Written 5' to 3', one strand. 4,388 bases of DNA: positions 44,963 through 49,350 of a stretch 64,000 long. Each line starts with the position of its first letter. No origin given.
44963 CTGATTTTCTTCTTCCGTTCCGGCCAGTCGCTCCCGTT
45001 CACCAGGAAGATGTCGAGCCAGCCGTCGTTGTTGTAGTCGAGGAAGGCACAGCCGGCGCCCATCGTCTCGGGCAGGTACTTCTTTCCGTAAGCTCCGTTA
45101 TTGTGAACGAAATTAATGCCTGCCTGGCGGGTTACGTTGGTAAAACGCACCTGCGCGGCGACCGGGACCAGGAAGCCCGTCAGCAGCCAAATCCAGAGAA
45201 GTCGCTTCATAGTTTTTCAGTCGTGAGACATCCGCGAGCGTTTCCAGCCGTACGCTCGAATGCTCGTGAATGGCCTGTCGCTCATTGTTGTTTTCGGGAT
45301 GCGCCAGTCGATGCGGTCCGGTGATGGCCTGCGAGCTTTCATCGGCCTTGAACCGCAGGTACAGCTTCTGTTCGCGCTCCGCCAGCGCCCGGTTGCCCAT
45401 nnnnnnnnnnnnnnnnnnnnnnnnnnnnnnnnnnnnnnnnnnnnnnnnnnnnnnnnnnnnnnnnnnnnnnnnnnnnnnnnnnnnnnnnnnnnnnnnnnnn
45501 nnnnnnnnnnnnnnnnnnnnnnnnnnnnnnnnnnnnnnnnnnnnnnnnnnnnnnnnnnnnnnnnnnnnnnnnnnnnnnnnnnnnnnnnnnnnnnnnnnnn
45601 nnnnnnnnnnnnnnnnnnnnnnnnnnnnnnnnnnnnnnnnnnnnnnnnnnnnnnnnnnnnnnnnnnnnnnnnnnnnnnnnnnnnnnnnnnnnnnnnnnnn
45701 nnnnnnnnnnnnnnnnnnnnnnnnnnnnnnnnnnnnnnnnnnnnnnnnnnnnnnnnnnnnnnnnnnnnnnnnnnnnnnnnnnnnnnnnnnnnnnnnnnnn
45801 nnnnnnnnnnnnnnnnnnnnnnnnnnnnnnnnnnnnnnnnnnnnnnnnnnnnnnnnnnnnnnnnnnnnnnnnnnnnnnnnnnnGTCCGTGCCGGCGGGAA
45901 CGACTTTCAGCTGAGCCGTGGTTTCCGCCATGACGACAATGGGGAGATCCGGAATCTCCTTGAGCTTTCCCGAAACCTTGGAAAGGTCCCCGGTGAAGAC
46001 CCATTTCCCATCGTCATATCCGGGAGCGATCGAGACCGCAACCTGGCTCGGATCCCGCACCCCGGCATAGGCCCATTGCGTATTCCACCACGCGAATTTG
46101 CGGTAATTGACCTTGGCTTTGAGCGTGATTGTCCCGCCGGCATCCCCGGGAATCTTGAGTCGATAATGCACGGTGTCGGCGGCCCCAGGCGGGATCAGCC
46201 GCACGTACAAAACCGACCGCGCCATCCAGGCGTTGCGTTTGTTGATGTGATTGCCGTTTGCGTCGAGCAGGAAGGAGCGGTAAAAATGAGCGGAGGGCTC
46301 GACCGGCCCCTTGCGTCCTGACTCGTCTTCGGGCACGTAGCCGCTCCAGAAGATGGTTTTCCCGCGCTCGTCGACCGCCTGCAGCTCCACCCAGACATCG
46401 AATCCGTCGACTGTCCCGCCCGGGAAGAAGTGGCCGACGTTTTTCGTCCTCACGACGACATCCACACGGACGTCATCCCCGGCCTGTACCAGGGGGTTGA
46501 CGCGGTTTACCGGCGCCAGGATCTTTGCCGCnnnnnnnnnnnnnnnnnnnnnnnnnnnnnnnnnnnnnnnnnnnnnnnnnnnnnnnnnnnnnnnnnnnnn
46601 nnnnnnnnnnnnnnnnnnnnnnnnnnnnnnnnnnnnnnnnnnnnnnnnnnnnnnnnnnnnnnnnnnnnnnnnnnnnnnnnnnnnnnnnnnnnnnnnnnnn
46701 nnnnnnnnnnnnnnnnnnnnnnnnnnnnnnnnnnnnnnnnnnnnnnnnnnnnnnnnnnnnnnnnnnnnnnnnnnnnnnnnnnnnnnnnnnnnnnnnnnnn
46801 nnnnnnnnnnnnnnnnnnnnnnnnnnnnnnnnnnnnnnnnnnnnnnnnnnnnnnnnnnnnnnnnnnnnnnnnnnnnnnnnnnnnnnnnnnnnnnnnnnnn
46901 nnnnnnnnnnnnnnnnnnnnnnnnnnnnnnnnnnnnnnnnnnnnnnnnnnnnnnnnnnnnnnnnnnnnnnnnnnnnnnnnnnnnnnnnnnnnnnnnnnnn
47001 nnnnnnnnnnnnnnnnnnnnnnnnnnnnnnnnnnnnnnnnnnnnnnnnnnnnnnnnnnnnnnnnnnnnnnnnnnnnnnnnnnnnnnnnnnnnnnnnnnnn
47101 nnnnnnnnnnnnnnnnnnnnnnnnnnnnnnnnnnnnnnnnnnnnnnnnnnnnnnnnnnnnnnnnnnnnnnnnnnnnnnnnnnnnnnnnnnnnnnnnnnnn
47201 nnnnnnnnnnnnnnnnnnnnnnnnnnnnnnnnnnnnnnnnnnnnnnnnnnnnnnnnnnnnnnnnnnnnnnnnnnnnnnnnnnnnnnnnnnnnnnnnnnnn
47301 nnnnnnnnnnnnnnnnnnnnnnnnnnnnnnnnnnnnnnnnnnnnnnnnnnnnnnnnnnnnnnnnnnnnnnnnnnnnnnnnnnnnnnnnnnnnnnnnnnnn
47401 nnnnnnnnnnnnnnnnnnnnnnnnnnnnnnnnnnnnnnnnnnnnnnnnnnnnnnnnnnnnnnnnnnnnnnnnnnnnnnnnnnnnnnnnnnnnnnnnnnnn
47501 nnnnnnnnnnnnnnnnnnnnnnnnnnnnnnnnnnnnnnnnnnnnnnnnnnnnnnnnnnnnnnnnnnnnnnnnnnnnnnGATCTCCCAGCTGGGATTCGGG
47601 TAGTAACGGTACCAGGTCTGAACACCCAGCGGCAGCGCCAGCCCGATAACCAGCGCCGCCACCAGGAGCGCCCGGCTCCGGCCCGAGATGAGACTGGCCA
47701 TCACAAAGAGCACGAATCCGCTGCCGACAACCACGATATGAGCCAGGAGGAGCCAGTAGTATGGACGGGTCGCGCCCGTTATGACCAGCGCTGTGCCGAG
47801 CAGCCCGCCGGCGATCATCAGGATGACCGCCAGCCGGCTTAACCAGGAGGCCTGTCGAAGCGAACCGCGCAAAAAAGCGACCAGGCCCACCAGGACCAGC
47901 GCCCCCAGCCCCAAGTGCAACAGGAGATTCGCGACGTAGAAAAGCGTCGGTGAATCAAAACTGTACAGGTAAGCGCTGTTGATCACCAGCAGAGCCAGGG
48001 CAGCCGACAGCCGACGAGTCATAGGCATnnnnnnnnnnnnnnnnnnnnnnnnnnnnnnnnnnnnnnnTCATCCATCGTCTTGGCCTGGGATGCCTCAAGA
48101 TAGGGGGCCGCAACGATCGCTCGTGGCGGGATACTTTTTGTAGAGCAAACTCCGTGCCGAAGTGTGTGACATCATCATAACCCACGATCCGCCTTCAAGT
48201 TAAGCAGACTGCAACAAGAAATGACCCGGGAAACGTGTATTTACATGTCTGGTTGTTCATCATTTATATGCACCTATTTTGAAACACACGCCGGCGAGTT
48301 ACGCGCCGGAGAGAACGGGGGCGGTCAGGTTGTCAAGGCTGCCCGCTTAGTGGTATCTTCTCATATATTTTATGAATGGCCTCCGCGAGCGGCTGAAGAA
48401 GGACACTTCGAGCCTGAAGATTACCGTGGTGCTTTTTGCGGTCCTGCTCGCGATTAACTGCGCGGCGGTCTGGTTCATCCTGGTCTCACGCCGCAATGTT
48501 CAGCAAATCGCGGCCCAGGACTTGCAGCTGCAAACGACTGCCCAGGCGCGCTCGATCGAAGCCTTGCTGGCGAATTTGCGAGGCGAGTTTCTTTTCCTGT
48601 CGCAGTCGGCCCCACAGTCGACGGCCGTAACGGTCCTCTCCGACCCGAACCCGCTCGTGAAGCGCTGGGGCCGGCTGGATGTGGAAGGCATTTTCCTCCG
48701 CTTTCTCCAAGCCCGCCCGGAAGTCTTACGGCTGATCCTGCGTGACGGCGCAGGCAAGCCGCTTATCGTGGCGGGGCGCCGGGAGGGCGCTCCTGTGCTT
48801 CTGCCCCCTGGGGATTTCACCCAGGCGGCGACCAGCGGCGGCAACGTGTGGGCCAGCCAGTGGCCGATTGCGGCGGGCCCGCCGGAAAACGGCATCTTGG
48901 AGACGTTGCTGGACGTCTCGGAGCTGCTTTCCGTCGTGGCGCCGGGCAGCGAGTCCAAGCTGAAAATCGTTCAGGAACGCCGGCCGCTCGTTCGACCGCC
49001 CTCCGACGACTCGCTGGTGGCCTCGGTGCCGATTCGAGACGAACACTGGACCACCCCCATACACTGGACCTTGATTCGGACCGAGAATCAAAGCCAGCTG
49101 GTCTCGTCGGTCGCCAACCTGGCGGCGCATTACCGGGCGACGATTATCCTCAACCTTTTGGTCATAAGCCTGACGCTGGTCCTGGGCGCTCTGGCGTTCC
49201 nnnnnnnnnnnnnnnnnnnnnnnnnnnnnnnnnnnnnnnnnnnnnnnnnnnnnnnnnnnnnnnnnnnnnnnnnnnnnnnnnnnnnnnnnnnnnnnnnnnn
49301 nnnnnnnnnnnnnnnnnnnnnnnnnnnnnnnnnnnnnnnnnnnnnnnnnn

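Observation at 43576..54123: Candidate novel envelope module: two CRTAC1 (FG-GAP/ASPIC-UnbV) proteins flank a membrane multihaem cytochrome-TPR fusion and a dedicated sigma-54 two-component system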

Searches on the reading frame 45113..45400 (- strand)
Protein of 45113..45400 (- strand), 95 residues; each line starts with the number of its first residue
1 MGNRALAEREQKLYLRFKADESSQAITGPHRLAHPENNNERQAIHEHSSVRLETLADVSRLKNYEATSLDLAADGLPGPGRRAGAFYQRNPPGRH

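Call 81: search_protein_families(library=pfam, proteins=[window:45113-45400:-], max_evalue=10)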
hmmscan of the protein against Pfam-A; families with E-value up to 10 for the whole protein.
window:45113-45400:- (95 aa): 0 families

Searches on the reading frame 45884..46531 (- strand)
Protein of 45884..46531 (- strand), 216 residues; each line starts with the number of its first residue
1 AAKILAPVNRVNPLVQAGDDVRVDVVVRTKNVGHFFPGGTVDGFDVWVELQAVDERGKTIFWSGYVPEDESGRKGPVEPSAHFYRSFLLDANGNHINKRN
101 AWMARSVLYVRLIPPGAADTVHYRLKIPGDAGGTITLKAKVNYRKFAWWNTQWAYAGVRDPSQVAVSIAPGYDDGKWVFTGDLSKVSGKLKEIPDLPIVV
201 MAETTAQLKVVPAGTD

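Call 109: search_solved_structures(query=window:45884-46531:-, max_evalue=10, show_alignments=3)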
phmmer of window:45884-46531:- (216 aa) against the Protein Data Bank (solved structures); distinct sequences matched with E-value up to 10: 0.

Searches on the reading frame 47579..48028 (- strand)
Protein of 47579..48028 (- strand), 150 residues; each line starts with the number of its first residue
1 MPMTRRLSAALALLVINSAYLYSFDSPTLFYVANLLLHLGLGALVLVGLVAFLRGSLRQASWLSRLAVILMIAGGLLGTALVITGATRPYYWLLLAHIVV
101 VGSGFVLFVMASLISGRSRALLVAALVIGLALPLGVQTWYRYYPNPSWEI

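Call 81: search_protein_families(library=pfam, proteins=[window:47579-48028:-], max_evalue=10)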
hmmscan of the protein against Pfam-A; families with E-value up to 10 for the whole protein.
window:47579-48028:- (150 aa): 7 families
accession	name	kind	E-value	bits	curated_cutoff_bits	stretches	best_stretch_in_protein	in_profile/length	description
PF09980.14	DUF2214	-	0.07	13.5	34.1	1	9-62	49-101/147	Predicted membrane protein (DUF2214)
PF06197.19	DUF998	-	0.084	13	30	1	40-137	48-148/184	Protein of unknown function (DUF998)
PF13903.11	Claudin_2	-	1.4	9.1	29.1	1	27-84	85-141/192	PMP-22/EMP/MP20/Claudin tight junction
PF12666.12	PrgI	-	2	9.5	27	1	37-76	23-63/91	PrgI family protein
PF11151.13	DUF2929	-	4.4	8.1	23.8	1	43-81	10-48/56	Protein of unknown function (DUF2929)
PF20460.3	DUF6713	-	7.6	6.9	27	1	33-102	36-102/117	Family of unknown function (DUF6713)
PF20315.3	DUF6611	-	9.7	6.7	27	1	62-125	49-112/168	Family of unknown function (DUF6611)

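Call 92: search_protein_representatives(protein=window:47579-48028:-)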
Query: 150 residues. Proteins with E-value up to 0.001 (for the whole library): 434; up to 1e-10: 45; up to 1e-30: 1. The best 150 are listed.
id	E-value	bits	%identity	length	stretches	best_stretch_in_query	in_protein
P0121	2.7e-32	128.0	51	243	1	3-150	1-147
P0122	4.0e-24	101.5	48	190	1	3-146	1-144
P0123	5.0e-24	101.2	45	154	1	4-148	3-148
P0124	1.6e-19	86.6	45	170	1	2-110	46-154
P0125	8.8e-19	84.2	38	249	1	6-148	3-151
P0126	1.4e-17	80.3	36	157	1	5-142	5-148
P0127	4.2e-17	78.7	45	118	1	2-108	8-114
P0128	4.1e-16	75.5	42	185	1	5-113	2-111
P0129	4.2e-16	75.5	47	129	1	8-113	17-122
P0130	2.0e-15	73.3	48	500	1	3-141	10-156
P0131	2.9e-15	72.8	43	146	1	6-120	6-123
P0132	4.2e-15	72.3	37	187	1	11-148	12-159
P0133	5.0e-15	72.0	39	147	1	9-111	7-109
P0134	1.5e-14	70.5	47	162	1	6-113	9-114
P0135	2.1e-14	70.0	39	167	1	5-148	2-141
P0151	5.5e-12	62.2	43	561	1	10-121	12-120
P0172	1.9e-10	57.2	52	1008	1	7-104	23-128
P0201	2.8e-09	53.4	36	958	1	12-142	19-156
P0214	5.6e-09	52.4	36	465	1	6-134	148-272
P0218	8.6e-09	51.8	34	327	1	7-147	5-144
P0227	1.8e-08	50.8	33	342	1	9-147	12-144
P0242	4.6e-08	49.4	41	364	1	2-131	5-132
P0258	8.5e-08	48.6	43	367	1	10-113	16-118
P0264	1.6e-07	47.7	37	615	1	6-117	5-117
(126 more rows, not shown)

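Call 93: search_protein_families(library=pfam, proteins=[P0130, P0151, P0172, P0201, P0214, P0264, P0242, P0258, P0227, P0218], max_evalue=0.001)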
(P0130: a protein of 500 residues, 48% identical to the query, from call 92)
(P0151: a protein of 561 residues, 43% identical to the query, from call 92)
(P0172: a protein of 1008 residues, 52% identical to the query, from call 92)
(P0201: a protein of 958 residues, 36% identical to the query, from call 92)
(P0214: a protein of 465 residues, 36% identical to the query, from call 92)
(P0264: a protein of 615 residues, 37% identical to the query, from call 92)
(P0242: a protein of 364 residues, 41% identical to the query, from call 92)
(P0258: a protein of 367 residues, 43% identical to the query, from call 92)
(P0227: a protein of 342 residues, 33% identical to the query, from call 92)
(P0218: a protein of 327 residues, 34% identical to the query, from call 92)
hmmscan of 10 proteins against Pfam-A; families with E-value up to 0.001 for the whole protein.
P0130 (500 aa): 2 families
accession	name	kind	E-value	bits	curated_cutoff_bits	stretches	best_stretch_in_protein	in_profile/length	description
PF13435.11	Cytochrome_C554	-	0.00047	21.5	20.8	0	207-235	1-28/84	Cytochrome c554 and c-prime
PF22113.1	Mtrc-MtrF_II-IV_dom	-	0.00058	19.9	30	0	356-424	74-143/176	Outer membrane cytochrome MtrC/MtrF-like, domains II/IV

P0151 (561 aa): 2 families
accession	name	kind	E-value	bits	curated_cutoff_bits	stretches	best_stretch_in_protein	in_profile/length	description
PF13435.11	Cytochrome_C554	-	7.9e-07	30.4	20.8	1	210-290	4-83/84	Cytochrome c554 and c-prime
PF22113.1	Mtrc-MtrF_II-IV_dom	-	2.3e-05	24.4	30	1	285-418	30-140/176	Outer membrane cytochrome MtrC/MtrF-like, domains II/IV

P0172 (1008 aa): 17 families
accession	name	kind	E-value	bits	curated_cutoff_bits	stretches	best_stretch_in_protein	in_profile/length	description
PF07719.23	TPR_2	-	7.5e-16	57.3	27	1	887-915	6-34/34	Tetratricopeptide repeat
PF14559.12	TPR_19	-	2.2e-12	47.5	25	2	858-915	1-58/68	Tetratricopeptide repeat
PF13432.12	TPR_16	-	7.1e-12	46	32.7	2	786-839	6-59/65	Tetratricopeptide repeat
PF13424.12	TPR_12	-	2.6e-10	40.8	30.1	1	816-878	8-75/77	Tetratricopeptide repeat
PF13181.12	TPR_8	-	2.8e-10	40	25.7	0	888-915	7-34/34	Tetratricopeptide repeat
PF13428.12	TPR_14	-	2e-09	37.6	23.5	0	887-923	6-42/44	Tetratricopeptide repeat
PF13414.12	TPR_11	-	6.3e-07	29.4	26.8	0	889-926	1-38/42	TPR repeat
PF00515.34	TPR_1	-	7.3e-07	29.2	27.8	1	888-915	7-34/34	Tetratricopeptide repeat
PF23914.1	TPR_CcmH_CycH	-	1.3e-06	28.8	42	1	789-915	28-154/158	Cytochrome c-type biogenesis protein H TPR domain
PF24575.1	TPR_Slam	-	2.1e-06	28.5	35.2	0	789-833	59-103/104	Surface lipoprotein assembly modifier, N-terminal TPR repeats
PF13174.12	TPR_6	-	6.8e-06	26.8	26.3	0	850-879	2-31/33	Tetratricopeptide repeat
PF13176.12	TPR_7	-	1.2e-05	25.4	27.9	0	887-915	4-34/36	Tetratricopeptide repeat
PF13374.12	TPR_10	-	1.6e-05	25.2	27.5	0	886-911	6-31/42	Tetratricopeptide repeat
PF25064.1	ARM_TT21_5th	-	4.2e-05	24.3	27.8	0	788-873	12-97/117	TT21 fifth ARM repeats domain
PF13431.12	TPR_17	-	4.5e-05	23.8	24.4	0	800-830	2-32/34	Tetratricopeptide repeat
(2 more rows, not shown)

P0201 (958 aa): 22 families
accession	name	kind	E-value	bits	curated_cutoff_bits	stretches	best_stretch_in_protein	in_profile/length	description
PF13181.12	TPR_8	-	2.4e-18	65.1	25.7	1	769-801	1-33/34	Tetratricopeptide repeat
PF07719.23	TPR_2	-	3.8e-18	64.5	27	1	769-801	1-33/34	Tetratricopeptide repeat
PF00515.34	TPR_1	-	1.2e-16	60.2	27.8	1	769-801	1-33/34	Tetratricopeptide repeat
PF13414.12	TPR_11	-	2.4e-15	56.4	26.8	2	844-884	1-41/42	TPR repeat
PF14559.12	TPR_19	-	2.6e-15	56.9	25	1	745-801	1-57/68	Tetratricopeptide repeat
PF13432.12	TPR_16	-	2.1e-11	44.4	32.7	1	748-801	10-63/65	Tetratricopeptide repeat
PF13428.12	TPR_14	-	2.3e-11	43.6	23.5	0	770-810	2-42/44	Tetratricopeptide repeat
PF13431.12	TPR_17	-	4.6e-11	42.5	24.4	0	792-824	2-34/34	Tetratricopeptide repeat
PF13424.12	TPR_12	-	3.8e-10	40.2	30.1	1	770-824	4-66/77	Tetratricopeptide repeat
PF13435.11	Cytochrome_C554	-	2e-07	32.3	20.8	1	208-292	1-84/84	Cytochrome c554 and c-prime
PF22113.1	Mtrc-MtrF_II-IV_dom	-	1.2e-06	28.6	30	0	282-419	25-138/176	Outer membrane cytochrome MtrC/MtrF-like, domains II/IV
PF25063.1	ARM_TT21_C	-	1.6e-06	28.6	35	1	760-867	87-194/209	Tetratricopeptide repeat protein 21 C-terminal ARM domain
PF23914.1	TPR_CcmH_CycH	-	2.1e-06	28.1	42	1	765-866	46-150/158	Cytochrome c-type biogenesis protein H TPR domain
PF13176.12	TPR_7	-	4.8e-06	26.7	27.9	0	772-800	2-30/36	Tetratricopeptide repeat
PF12895.13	ANAPC3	-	7.8e-06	26.5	27.2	0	752-824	6-77/82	Anaphase-promoting complex, cyclosome, subunit 3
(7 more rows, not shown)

P0214 (465 aa): 0 families

P0264 (615 aa): 2 families
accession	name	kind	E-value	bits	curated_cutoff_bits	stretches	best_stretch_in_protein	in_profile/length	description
PF13435.11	Cytochrome_C554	-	4.9e-07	31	20.8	1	203-286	2-84/84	Cytochrome c554 and c-prime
PF14522.11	Cytochrome_C7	-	0.0004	20.6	24.8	0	200-286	13-67/67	Cytochrome c7 and related cytochrome c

P0242 (364 aa): 0 families

P0258 (367 aa): 0 families

P0227 (342 aa): 2 families
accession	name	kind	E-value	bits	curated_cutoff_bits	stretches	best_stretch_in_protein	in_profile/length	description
PF13435.11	Cytochrome_C554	-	3e-07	31.7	20.8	1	191-274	1-83/84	Cytochrome c554 and c-prime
PF14522.11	Cytochrome_C7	-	7.7e-05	22.9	24.8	0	189-274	13-66/67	Cytochrome c7 and related cytochrome c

P0218 (327 aa): 0 families

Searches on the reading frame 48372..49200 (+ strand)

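Call 81: search_protein_families(library=pfam, proteins=[window:48372-49200:+], max_evalue=10)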
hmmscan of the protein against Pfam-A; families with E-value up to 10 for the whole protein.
window:48372-49200:+ (276 aa): 1 family
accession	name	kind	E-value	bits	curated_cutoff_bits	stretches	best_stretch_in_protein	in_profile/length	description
PF10099.14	RskA_C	-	0.082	13.6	29.4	1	27-92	10-68/135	Anti-sigma-K factor rskA, C-terminal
